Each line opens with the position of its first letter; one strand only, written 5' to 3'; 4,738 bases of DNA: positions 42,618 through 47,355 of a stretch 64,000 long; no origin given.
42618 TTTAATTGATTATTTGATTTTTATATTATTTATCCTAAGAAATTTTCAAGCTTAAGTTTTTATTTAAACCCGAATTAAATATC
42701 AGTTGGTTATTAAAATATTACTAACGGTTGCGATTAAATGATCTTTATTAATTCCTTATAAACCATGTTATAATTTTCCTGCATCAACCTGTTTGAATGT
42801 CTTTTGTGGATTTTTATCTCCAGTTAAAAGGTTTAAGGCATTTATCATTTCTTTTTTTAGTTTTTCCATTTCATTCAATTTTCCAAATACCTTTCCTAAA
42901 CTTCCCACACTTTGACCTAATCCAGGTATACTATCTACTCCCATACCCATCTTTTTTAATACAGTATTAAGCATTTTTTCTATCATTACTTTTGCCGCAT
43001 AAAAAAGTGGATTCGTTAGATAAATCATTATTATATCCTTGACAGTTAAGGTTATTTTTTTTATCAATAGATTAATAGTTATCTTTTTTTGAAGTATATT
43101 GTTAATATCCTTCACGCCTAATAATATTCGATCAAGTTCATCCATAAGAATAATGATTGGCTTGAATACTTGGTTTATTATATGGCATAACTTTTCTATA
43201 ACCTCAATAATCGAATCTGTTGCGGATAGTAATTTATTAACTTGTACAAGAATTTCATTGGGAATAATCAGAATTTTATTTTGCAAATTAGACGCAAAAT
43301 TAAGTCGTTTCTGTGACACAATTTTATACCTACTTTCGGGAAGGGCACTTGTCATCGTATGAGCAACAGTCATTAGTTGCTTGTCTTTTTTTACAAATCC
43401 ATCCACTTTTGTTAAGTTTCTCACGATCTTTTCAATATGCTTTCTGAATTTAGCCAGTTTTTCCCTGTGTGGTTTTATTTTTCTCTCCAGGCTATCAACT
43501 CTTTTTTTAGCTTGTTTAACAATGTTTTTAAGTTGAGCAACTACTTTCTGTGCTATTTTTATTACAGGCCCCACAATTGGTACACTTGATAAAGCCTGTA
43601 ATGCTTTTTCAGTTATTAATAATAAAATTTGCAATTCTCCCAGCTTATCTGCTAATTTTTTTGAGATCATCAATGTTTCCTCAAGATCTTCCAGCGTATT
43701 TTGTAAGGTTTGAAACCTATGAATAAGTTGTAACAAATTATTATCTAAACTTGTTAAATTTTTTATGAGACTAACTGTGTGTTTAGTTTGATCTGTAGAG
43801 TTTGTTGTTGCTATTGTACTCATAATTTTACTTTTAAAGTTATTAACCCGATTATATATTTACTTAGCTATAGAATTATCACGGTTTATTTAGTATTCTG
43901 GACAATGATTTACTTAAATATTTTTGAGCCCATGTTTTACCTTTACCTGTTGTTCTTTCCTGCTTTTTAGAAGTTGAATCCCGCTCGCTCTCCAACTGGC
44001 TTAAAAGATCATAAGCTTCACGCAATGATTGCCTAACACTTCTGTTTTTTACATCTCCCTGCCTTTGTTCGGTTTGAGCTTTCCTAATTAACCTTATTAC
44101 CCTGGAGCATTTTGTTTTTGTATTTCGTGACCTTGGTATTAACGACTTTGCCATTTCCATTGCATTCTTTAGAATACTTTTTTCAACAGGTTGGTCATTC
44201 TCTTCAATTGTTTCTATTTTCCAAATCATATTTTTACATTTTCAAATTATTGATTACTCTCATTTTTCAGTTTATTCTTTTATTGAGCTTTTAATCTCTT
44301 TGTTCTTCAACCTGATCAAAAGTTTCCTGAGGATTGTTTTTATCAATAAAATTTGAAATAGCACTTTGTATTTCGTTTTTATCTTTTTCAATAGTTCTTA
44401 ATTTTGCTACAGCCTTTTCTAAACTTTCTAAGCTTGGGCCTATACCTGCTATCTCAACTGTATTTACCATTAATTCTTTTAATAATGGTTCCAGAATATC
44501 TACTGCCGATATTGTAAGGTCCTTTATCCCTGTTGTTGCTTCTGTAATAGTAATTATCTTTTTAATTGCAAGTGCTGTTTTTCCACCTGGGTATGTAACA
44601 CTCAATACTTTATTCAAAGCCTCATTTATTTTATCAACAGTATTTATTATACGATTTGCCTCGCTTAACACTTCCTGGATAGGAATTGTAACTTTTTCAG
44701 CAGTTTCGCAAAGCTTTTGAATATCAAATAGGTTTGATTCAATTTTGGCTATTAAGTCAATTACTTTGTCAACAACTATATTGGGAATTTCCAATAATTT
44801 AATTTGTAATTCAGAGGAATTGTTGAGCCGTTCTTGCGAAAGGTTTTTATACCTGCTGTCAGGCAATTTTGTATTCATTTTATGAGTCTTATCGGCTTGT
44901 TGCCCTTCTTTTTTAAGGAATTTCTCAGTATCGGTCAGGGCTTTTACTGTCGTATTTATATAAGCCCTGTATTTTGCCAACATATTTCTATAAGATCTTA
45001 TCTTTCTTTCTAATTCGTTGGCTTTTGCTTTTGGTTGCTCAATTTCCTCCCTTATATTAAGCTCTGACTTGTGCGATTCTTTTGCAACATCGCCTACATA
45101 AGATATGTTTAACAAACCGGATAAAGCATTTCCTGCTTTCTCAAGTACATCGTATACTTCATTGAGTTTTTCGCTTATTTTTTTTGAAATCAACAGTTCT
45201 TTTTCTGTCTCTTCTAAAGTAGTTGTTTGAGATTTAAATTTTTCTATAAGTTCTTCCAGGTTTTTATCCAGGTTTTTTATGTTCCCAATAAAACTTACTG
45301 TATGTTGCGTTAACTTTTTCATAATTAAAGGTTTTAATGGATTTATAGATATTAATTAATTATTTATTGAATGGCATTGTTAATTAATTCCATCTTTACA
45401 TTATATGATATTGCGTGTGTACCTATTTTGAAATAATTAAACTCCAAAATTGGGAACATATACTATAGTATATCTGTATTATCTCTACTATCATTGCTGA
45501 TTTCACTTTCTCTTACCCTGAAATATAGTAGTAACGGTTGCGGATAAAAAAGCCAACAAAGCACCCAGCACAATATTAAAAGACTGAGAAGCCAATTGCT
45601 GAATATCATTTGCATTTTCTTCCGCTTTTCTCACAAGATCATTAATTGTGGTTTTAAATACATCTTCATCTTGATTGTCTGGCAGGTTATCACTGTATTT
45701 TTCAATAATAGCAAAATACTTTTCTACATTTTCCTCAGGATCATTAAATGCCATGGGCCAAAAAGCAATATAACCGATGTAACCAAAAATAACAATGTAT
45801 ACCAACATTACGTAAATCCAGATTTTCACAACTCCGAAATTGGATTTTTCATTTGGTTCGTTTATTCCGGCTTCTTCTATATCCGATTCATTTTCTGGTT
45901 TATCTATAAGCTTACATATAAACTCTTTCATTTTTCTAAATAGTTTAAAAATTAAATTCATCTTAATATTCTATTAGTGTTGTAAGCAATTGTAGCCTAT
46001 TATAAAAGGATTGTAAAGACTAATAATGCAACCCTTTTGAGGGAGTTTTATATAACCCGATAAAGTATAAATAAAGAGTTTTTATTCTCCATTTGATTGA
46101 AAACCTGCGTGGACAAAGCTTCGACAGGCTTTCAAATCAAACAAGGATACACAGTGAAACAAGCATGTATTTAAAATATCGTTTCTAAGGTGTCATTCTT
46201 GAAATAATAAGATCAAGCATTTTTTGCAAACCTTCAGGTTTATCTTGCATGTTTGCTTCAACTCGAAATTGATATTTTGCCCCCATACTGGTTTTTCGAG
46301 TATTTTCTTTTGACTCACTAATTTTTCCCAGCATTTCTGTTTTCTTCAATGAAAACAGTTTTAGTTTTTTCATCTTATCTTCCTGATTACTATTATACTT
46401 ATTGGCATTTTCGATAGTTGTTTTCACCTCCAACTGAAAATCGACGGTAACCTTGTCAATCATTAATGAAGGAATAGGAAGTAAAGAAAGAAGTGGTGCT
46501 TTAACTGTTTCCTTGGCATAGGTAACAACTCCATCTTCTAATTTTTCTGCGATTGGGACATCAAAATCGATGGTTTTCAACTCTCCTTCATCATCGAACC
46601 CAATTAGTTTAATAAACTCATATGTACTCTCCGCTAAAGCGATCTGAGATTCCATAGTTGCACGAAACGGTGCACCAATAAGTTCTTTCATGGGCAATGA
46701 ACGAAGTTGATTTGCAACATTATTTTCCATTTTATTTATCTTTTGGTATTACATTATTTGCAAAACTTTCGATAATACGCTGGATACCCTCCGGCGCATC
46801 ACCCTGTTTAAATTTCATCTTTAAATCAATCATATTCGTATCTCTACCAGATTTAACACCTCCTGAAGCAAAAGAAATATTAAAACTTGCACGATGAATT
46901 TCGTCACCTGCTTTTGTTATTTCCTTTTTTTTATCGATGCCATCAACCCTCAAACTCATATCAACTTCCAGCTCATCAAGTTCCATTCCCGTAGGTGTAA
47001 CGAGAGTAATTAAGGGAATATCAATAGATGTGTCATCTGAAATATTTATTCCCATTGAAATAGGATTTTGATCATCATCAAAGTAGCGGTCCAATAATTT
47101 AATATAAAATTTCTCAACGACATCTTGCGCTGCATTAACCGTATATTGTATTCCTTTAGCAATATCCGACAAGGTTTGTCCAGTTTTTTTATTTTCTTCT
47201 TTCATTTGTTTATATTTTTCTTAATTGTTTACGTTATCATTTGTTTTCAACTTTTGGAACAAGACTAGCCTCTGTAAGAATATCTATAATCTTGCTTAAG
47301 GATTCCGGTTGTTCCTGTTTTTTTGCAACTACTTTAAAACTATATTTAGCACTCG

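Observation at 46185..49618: Five paralogs of an uncharacterised ~160-190-aa family, four of them in one operon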

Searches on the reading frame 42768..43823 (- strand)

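Call 4: search_protein_families(library=pfam, proteins=[window:42768-43823:-], max_evalue=1)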
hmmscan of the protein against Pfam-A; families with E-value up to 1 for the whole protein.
window:42768-43823:- (351 aa): 23 families
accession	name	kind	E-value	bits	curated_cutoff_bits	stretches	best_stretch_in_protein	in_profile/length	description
PF05335.18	DUF745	-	8.9e-05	22.7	33.3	1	38-132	83-171/183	Protein of unknown function (DUF745)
PF08954.16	Trimer_CC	-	0.0068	16.5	27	1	96-116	29-49/52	Trimerisation motif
PF20769.2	YPEB_N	-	0.018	15.4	27.3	1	29-147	16-130/136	YpeB N-terminal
PF17002.10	DUF5089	-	0.019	15.3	36.1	1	85-157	74-149/193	Domain of unknown function (DUF5089)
PF09177.16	STX6_10_61_N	-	0.028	15.4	29.4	0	23-57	36-70/99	Syntaxin 6/10/61, N-terminal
PF16789.10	YscO-like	-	0.059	13.8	27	1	84-149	75-140/161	YscO-like protein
PF12889.12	DUF3829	-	0.06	13.3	26.8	0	8-48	57-97/285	Protein of unknown function (DUF3829)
PF08336.16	P4Ha_N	-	0.063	13.5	25.3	1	87-137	8-58/135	Prolyl 4-Hydroxylase alpha-subunit, N-terminal region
PF19111.5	DUF5798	-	0.09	13.4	27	1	92-123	28-59/89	Family of unknown function (DUF5798)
PF20279.3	CTD12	-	0.091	13.7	25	1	101-152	80-131/144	C-terminal domain 12 of the ABC-three component (ABC-3C) systems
PF07361.16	Cytochrom_B562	-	0.11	13.6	30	1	92-148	26-79/102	Cytochrome b562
PF05377.16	FlaC_arch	-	0.12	13.2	27.8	1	108-146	1-39/55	Flagella accessory protein C (FlaC)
PF04108.17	ATG17_like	-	0.12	12.2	43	1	21-168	130-284/355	Autophagy protein ATG17-like domain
PF09969.14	DUF2203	-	0.17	13.1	24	1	76-147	7-79/122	Uncharacterized conserved protein (DUF2203)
PF00004.35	AAA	-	0.18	12.7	21.2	1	204-271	38-109/131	ATPase family associated with various cellular activities (AAA)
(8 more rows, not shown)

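Call 26: search_protein_families(library=padloc, proteins=[window:42768-43823:-], max_evalue=0.1)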
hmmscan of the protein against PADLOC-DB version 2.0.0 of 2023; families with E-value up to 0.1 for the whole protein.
window:42768-43823:- (351 aa): 2 families
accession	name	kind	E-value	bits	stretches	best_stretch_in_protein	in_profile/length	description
PDLC00551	JetC2|JetC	-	0.0013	14.7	1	19-168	862-1011/1365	DUF3584 domain; MukB-like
PDLC03868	LmuB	-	0.042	10.1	1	33-138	194-297/1035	-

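Call 27: search_protein_families(library=ncbifam, proteins=[window:42768-43823:-], max_evalue=0.1)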
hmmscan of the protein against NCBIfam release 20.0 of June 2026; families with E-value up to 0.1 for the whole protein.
window:42768-43823:- (351 aa): 5 families
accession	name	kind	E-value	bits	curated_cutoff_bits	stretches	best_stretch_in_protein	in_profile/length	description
NF045487.1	ASRP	equivalog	0.0029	16.3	300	1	23-152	120-246/593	archaea-specific SMC-related protein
NF047516.1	LA_3659_fam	equivalog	0.018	14.6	36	1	91-139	105-152/221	LA_3659 family protein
NF047514.1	SpiroCoCo_N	equivalog_domain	0.018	14.6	75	1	91-139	105-152/221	SpiroCoCo family coiled-coil protein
NF038291.1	rep_pAB02_ORF2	subfamily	0.04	14.3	85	0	96-139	63-107/172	plasmid replication DNA-binding protein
TIGR00340.1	zpr1_rel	hypoth_equivalog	0.059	12.8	117.95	0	251-346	28-123/163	zinc finger protein ZPR1 homolog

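Call 28: search_protein_families(library=phrogs, proteins=[window:42768-43823:-], max_evalue=0.1)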
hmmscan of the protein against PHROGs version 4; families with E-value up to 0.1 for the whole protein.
window:42768-43823:- (351 aa): 5 families
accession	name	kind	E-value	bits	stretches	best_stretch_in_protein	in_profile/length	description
phrog_788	-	tail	0.0035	18.1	0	11-113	188-289/297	tail protein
phrog_770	-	other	0.022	14.3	1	53-208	283-421/668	DNA transfer protein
phrog_36458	-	unknown function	0.026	15.6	1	210-244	19-53/79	-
phrog_4704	-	tail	0.027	14.1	1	96-160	48-102/625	tail length tape measure protein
phrog_10613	-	tail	0.031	15.1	0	49-114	168-235/237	tail length tape measure protein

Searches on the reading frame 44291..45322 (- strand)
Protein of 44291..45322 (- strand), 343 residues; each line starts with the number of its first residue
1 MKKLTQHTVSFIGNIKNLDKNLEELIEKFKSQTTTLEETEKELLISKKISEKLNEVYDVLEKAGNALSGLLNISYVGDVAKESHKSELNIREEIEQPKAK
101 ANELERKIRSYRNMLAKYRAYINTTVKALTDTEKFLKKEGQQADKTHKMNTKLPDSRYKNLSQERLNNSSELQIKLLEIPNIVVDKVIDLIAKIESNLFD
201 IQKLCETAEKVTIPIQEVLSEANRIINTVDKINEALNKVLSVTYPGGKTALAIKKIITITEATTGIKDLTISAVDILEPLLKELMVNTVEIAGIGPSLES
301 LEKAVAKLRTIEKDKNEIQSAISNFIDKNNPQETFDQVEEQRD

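Call 4: search_protein_families(library=pfam, proteins=[window:44291-45322:-], max_evalue=1)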
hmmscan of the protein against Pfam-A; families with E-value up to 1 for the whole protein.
window:44291-45322:- (343 aa): 11 families
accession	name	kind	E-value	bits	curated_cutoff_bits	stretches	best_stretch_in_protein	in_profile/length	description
PF01923.23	Cob_adeno_trans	-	0.0071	16.9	24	1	184-252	51-122/171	Cobalamin adenosyltransferase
PF08651.15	DASH_Duo1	-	0.052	13.8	25.4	1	194-238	2-46/74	DASH complex subunit Duo1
PF06050.19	HGD-D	-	0.12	12.3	28.4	1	20-118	100-204/342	2-hydroxyglutaryl-CoA dehydratase, D-component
PF23289.1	Spectrin_5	-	0.13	12.8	27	1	193-242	11-65/80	Guanine nucleotide exchange factor DBS-like, spectrin-like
PF00201.24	UDPGT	-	0.17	11.1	19.5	1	83-186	42-147/499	UDP-glucoronosyl and UDP-glucosyl transferase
PF08649.15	DASH_Dad1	-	0.36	11.5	31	0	215-243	10-38/55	DASH complex subunit Dad1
PF18052.6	Rx_N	-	0.41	11.2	27.7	0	2-65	7-70/93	Rx N-terminal domain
PF05335.18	DUF745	-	0.44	10.7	33.3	1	16-120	65-167/183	Protein of unknown function (DUF745)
PF20651.3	EXOC6_Sec15_N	-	0.75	10.1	27.2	1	14-66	37-89/170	Exocyst complex component EXOC6/Sec15, N-terminal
PF19443.4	DAHL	-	0.79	9.8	38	0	190-237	142-188/221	DAHL domain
PF06013.18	WXG100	-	0.99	10.2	27.3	0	102-133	54-85/86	Proteins of 100 residues with WXG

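Call 26: search_protein_families(library=padloc, proteins=[window:44291-45322:-], max_evalue=0.1)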
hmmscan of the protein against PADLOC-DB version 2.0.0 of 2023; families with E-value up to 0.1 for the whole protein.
window:44291-45322:- (343 aa): 4 families
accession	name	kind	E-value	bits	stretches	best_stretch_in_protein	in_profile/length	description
PDLC00006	DruC1|DruC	-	0.012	12.1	1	185-333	171-320/626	Unknown function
PDLC03868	LmuB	-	0.032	10.5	1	21-237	190-407/1035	-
PDLC02427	PprPIWI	-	0.053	12.5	1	20-162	17-94/138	-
PDLC03859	LmuB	-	0.097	9.8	0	16-328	193-481/611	-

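Call 27: search_protein_families(library=ncbifam, proteins=[window:44291-45322:-], max_evalue=0.1)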
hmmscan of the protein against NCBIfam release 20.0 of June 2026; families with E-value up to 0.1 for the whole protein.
window:44291-45322:- (343 aa): 3 families
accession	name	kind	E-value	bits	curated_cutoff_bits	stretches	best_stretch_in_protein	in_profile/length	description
NF035934.1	ESAT6_2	subfamily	0.03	14.5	100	1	98-140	51-93/96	pore-forming ESAT-6 family protein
TIGR01402.1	fliQ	equivalog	0.055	13.6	88.9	0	229-274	7-52/88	flagellar biosynthesis protein FliQ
NF041378.1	XopZ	subfamily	0.066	11.2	1300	1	32-238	166-341/1292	XopZ family type III secretion system effector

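Call 28: search_protein_families(library=phrogs, proteins=[window:44291-45322:-], max_evalue=0.1)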
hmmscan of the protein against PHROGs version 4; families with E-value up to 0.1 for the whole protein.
window:44291-45322:- (343 aa): 4 families
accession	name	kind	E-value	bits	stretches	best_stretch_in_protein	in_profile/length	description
phrog_788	-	tail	0.00065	20.5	0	184-314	162-244/297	tail protein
phrog_4949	-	unknown function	0.039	14.1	1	16-139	170-284/447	-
phrog_14006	-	unknown function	0.059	14.5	1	10-71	28-84/111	-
phrog_526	-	lysis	0.094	14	0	206-257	73-127/143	holin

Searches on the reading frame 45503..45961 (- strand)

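Call 3: search_protein_families(library=pfam, proteins=[window:45503-45961:-], max_evalue=1)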
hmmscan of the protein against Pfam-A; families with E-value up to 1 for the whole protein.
window:45503-45961:- (152 aa): 4 families
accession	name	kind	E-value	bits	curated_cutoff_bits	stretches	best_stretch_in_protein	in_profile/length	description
PF01594.21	AI-2E_transport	-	0.0034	17.1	34.3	1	49-147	53-152/327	AI-2E family transporter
PF07331.16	TctB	-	0.013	16.2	29.1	1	29-72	56-99/137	Tripartite tricarboxylate transporter TctB family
PF04678.18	MCU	-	0.12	12.9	30.8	1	72-146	33-107/177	Mitochondrial calcium uniporter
PF18160.6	SLATT_5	-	0.7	9.6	29.5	0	79-132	127-177/192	SMODS and SLOG-associating 2TM effector domain family 5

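Call 26: search_protein_families(library=padloc, proteins=[window:45503-45961:-], max_evalue=0.1)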
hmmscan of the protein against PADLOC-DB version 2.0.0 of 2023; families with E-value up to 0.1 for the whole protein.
window:45503-45961:- (152 aa): 1 family
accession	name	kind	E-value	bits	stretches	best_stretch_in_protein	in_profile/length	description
PDLC03794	RTasSLATT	-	0.036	11.9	0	75-144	105-170/176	DRT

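Call 27: search_protein_families(library=ncbifam, proteins=[window:45503-45961:-], max_evalue=0.1)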
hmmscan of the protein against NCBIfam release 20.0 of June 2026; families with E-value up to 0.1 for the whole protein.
window:45503-45961:- (152 aa): 1 family
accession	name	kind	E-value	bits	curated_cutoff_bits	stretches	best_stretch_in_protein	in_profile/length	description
TIGR02872.1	spore_ytvI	equivalog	0.012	15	198.15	1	47-142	67-161/341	sporulation integral membrane protein YtvI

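Call 28: search_protein_families(library=phrogs, proteins=[window:45503-45961:-], max_evalue=0.1)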
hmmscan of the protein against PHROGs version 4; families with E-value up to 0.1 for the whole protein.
window:45503-45961:- (152 aa): 2 families
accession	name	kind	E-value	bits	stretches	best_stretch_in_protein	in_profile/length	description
phrog_5554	-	unknown function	0.029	15.3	1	27-70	22-66/67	-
phrog_28636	-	unknown function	0.068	14.4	0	77-115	6-44/65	-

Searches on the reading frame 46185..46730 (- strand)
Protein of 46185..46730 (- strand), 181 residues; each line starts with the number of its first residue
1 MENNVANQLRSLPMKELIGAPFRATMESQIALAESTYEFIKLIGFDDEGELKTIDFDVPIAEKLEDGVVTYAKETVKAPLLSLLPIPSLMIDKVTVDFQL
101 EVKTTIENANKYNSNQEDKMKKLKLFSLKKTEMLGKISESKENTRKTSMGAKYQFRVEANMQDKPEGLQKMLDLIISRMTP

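Call 3: search_protein_families(library=pfam, proteins=[window:46185-46730:-], max_evalue=1)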
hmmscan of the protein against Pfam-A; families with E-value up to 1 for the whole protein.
window:46185-46730:- (181 aa): 1 family
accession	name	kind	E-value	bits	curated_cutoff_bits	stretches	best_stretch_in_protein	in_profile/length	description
PF11655.13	DUF2589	-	7.6e-33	114.5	23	1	13-176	1-152/154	Protein of unknown function (DUF2589)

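Call 26: search_protein_families(library=padloc, proteins=[window:46185-46730:-], max_evalue=0.1)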
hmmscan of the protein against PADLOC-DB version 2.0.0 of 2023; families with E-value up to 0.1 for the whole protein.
window:46185-46730:- (181 aa): 0 families

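Call 27: search_protein_families(library=ncbifam, proteins=[window:46185-46730:-], max_evalue=0.1)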
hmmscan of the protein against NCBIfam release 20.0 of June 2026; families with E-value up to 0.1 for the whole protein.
window:46185-46730:- (181 aa): 0 families

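Call 28: search_protein_families(library=phrogs, proteins=[window:46185-46730:-], max_evalue=0.1)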
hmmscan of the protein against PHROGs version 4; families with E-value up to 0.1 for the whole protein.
window:46185-46730:- (181 aa): 0 families

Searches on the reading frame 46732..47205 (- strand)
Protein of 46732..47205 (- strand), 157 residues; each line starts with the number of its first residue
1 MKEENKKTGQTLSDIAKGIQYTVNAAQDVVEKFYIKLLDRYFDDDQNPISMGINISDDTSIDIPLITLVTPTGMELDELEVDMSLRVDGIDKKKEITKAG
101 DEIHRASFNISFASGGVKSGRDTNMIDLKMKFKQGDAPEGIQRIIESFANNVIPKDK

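Call 3: search_protein_families(library=pfam, proteins=[window:46732-47205:-], max_evalue=1)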
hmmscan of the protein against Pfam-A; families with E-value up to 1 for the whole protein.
window:46732-47205:- (157 aa): 2 families
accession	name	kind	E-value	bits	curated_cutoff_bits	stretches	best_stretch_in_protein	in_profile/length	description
PF11655.13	DUF2589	-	4.1e-16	60.2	23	1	12-150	2-153/154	Protein of unknown function (DUF2589)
PF14390.12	DUF4420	-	0.19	11.3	27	1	4-47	219-262/306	Putative PD-(D/E)XK family member, (DUF4420)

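Call 26: search_protein_families(library=padloc, proteins=[window:46732-47205:-], max_evalue=0.1)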
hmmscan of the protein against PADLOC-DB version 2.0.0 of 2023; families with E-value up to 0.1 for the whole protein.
window:46732-47205:- (157 aa): 0 families

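Call 27: search_protein_families(library=ncbifam, proteins=[window:46732-47205:-], max_evalue=0.1)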
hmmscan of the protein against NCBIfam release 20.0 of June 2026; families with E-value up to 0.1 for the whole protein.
window:46732-47205:- (157 aa): 0 families

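Call 28: search_protein_families(library=phrogs, proteins=[window:46732-47205:-], max_evalue=0.1)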
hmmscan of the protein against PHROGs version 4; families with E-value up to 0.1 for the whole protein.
window:46732-47205:- (157 aa): 1 family
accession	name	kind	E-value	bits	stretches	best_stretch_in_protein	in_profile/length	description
phrog_22038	-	unknown function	0.0043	17.7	1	5-78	95-168/320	-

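Call 43: find_homologous_proteins(query=window:46732-47205:-, max_evalue=0.001)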
Query window:46732-47205:- (157 aa): 17 proteins with E <= 0.001 among 141 candidates.
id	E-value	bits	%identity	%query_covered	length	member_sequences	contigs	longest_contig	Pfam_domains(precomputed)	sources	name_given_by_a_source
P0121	6.0e-95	333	100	100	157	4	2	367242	PF11655.14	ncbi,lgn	-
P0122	4.3e-85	301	90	100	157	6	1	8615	PF11655.14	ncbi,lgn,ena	-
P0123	3.3e-80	285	86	99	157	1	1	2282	PF11655.14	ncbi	-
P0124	2.9e-71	256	75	98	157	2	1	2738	PF11655.14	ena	-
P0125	1.3e-70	254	78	96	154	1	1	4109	PF11655.14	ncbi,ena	-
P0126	2.7e-70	253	76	97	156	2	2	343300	PF11655.14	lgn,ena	-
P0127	4.0e-70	253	76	97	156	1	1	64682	PF11655.14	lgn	-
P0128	5.0e-70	252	75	97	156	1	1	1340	PF11655.14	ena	-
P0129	3.0e-69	250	76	96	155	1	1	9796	PF11655.14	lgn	-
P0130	3.7e-68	246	74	97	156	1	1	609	PF11655.14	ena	-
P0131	3.3e-67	243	72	96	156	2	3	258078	PF11655.14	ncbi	-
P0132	3.8e-66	240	70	99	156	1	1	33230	PF11655.14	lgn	-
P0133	5.2e-66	239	75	95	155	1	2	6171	PF11655.14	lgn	-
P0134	3.0e-65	237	73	97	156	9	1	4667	PF11655.14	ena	-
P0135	2.4e-47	179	79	68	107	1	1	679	PF11655.14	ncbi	-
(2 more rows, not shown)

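Call 44: find_encoding_contigs(protein=P0121, flank=10000, max_places=3)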
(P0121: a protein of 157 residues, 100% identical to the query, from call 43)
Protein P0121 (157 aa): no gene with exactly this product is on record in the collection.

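Call 45: list_cluster_members(proteins=[P0121, P0001])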
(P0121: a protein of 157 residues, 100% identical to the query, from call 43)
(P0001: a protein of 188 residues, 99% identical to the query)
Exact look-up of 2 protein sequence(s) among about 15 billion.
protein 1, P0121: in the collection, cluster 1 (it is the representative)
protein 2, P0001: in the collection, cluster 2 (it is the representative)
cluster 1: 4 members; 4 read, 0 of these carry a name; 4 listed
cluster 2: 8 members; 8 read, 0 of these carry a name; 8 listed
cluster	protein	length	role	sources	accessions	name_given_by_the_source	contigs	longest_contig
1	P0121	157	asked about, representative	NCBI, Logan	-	-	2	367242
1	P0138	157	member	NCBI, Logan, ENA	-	-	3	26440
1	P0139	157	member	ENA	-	-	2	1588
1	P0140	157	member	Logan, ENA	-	-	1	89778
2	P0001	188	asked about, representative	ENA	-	-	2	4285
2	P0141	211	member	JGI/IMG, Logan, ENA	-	-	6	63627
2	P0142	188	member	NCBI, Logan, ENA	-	-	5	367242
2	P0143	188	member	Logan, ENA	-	-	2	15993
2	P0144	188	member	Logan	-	-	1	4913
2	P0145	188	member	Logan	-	-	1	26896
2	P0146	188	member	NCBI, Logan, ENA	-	-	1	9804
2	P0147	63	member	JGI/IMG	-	-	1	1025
